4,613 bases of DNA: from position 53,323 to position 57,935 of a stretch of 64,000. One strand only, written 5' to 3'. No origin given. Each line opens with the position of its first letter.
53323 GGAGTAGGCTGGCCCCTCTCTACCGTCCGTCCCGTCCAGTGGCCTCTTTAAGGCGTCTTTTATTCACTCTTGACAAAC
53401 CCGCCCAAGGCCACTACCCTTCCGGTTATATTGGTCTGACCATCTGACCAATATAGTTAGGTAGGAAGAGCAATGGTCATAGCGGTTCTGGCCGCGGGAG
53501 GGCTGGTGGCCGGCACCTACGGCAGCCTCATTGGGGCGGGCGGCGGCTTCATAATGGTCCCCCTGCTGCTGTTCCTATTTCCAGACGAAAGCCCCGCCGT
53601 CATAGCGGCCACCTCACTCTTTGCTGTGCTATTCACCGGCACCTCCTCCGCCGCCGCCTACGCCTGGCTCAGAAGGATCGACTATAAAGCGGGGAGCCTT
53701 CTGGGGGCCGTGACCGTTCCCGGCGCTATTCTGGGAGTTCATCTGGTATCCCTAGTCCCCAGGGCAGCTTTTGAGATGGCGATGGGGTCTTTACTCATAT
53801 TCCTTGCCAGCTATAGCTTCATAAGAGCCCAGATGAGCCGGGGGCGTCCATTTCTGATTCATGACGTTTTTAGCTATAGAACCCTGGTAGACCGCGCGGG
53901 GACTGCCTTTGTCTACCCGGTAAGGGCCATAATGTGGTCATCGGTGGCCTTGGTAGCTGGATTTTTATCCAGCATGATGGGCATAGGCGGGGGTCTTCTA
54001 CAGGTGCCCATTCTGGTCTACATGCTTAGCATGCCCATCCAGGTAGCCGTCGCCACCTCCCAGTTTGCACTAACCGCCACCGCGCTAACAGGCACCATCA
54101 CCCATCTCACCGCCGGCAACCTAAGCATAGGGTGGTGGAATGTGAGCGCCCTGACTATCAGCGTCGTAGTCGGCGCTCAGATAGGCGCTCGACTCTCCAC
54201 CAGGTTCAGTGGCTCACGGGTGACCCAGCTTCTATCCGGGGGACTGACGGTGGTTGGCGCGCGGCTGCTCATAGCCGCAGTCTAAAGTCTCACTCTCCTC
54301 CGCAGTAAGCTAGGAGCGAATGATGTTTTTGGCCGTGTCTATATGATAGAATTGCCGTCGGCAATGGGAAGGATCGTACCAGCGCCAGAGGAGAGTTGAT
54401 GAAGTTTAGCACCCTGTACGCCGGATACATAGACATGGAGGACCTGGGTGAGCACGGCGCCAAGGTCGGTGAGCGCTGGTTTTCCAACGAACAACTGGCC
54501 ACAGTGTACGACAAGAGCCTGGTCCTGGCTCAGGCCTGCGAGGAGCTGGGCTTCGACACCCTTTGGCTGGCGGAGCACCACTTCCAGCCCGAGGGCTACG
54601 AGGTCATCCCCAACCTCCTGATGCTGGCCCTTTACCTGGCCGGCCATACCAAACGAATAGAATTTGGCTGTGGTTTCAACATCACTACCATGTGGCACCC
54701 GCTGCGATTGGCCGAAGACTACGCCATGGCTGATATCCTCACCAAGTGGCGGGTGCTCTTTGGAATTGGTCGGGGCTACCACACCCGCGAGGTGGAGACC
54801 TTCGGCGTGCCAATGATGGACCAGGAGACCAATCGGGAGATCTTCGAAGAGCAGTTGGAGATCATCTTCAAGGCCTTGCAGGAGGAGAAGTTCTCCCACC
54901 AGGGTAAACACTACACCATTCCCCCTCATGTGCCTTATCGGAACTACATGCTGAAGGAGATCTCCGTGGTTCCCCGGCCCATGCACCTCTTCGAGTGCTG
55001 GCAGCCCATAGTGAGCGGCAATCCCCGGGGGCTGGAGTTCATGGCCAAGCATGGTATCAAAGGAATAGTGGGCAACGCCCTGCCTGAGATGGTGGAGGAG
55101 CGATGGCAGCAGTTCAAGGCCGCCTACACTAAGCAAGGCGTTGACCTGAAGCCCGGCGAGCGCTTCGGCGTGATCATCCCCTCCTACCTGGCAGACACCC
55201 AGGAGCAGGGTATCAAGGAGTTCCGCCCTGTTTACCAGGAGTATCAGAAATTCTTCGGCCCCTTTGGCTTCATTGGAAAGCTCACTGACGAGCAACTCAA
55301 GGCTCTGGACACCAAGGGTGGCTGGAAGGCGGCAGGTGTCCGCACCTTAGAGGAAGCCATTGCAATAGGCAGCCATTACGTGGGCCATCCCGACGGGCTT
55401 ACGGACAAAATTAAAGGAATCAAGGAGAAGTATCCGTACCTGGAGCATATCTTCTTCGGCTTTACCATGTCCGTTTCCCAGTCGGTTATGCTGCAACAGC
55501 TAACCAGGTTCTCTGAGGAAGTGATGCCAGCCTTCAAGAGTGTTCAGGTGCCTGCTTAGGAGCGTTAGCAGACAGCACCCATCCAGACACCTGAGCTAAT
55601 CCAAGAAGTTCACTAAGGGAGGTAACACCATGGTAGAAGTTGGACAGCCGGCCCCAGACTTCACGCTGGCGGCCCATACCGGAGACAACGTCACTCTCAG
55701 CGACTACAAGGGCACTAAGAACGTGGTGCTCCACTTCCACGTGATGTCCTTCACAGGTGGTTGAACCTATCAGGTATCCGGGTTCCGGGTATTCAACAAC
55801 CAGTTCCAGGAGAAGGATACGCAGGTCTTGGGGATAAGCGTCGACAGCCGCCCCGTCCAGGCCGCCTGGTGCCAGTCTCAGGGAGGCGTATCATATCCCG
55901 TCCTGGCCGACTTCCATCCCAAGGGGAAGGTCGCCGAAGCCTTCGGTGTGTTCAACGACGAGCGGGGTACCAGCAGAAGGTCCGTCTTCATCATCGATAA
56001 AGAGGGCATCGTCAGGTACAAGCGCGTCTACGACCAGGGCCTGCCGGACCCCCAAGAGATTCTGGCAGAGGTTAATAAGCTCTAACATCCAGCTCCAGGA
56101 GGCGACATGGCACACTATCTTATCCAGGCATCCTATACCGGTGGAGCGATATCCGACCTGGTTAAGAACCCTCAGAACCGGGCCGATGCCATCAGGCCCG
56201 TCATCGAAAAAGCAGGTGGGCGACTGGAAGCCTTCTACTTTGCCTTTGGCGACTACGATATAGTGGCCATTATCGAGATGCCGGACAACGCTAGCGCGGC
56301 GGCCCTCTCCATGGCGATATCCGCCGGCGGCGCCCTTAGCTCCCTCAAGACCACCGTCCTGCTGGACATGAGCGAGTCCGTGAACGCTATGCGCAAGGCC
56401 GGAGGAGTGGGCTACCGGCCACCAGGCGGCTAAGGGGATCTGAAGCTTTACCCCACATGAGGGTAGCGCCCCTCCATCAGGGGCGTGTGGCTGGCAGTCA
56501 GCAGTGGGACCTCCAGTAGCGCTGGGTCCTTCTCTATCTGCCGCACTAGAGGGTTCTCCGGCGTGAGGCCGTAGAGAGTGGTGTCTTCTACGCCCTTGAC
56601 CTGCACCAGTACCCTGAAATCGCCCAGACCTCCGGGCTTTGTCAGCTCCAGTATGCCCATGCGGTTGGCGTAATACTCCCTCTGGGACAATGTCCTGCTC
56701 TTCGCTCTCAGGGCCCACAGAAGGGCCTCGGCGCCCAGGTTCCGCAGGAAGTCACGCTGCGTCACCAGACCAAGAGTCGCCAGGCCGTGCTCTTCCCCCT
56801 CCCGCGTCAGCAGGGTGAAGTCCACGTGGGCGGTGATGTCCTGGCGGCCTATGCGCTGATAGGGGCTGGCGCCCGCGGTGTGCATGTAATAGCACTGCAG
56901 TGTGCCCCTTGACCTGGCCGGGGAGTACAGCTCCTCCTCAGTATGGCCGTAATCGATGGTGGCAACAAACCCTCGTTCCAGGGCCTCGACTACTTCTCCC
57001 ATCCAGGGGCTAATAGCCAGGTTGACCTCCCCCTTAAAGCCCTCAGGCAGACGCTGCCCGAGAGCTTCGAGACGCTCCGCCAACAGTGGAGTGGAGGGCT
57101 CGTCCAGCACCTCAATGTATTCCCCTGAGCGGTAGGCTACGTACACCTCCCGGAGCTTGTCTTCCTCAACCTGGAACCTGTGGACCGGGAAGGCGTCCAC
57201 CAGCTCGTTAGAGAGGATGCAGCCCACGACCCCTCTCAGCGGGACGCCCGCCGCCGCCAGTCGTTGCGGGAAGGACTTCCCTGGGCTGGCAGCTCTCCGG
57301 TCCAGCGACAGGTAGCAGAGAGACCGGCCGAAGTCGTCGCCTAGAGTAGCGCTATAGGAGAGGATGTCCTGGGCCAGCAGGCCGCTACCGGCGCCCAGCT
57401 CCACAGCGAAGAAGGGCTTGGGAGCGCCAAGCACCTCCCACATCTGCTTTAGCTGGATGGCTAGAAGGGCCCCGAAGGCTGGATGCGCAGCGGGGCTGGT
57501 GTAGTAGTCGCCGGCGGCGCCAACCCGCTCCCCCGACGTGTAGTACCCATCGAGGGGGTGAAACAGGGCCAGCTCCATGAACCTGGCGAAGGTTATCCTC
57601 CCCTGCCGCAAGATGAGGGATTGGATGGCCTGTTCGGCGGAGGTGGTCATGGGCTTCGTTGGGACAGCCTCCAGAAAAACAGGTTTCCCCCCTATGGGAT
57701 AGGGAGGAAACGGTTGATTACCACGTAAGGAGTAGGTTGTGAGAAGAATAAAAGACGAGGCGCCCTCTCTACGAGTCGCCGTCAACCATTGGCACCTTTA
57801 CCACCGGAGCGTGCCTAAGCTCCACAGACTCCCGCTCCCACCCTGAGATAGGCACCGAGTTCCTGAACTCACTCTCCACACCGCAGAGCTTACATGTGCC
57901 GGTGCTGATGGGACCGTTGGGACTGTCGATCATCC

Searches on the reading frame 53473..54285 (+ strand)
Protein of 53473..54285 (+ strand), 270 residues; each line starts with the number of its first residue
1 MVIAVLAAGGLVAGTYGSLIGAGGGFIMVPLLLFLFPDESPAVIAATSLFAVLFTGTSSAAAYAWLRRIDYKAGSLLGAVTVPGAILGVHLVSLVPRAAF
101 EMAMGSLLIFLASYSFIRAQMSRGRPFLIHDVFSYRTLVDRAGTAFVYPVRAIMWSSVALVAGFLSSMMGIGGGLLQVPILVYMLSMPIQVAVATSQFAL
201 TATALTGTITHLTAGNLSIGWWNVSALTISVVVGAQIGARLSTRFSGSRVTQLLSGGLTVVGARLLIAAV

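Call 38: search_protein_families(library=pfam, proteins=[window:53473-54285:+], max_evalue=0.00001)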
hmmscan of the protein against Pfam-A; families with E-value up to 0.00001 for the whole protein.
window:53473-54285:+ (270 aa): 1 family
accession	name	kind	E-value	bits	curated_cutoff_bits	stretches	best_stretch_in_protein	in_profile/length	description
PF01925.25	TauE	-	4.7e-46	157.8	32.6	1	6-265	1-237/237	Sulfite exporter TauE/SafE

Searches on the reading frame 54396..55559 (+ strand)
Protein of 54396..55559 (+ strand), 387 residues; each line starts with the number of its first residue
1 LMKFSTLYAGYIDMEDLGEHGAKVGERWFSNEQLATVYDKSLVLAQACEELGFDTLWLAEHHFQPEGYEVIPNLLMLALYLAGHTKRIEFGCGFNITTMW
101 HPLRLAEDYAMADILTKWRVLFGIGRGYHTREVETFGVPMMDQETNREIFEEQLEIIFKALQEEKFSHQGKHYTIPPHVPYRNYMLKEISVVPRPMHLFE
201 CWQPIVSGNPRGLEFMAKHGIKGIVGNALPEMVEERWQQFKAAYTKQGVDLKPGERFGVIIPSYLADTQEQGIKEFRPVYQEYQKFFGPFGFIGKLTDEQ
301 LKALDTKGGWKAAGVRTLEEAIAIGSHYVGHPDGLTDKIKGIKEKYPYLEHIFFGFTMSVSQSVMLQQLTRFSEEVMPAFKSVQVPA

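Call 39: search_protein_families(library=pfam, proteins=[window:54396-55559:+], max_evalue=0.00001)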
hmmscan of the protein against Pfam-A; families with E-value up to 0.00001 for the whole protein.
window:54396-55559:+ (387 aa): 1 family
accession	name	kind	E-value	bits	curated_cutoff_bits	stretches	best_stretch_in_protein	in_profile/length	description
PF00296.26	Bac_luciferase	-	2.7e-41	142.4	27.9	1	37-343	21-308/314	Luciferase-like monooxygenase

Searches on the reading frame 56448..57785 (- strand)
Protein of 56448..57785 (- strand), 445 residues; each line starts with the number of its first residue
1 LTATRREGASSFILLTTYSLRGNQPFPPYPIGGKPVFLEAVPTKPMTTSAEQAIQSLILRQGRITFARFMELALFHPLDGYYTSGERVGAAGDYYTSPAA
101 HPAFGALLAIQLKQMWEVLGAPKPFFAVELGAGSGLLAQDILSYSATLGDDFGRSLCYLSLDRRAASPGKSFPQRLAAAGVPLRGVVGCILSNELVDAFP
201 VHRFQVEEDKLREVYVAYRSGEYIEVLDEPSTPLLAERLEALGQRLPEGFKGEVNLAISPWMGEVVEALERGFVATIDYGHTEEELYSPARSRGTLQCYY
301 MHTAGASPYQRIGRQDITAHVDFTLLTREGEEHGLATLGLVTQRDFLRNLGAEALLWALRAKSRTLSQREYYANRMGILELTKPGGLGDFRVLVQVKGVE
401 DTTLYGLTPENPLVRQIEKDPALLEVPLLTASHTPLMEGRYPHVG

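Call 39: search_protein_families(library=pfam, proteins=[window:56448-57785:-], max_evalue=0.00001)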
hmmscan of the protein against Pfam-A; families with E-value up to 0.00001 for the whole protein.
window:56448-57785:- (445 aa): 1 family
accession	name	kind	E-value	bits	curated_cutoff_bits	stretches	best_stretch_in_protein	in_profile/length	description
PF02636.23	Methyltransf_28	-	2e-47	162.2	23.3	1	107-340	1-248/249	Putative S-adenosyl-L-methionine-dependent methyltransferase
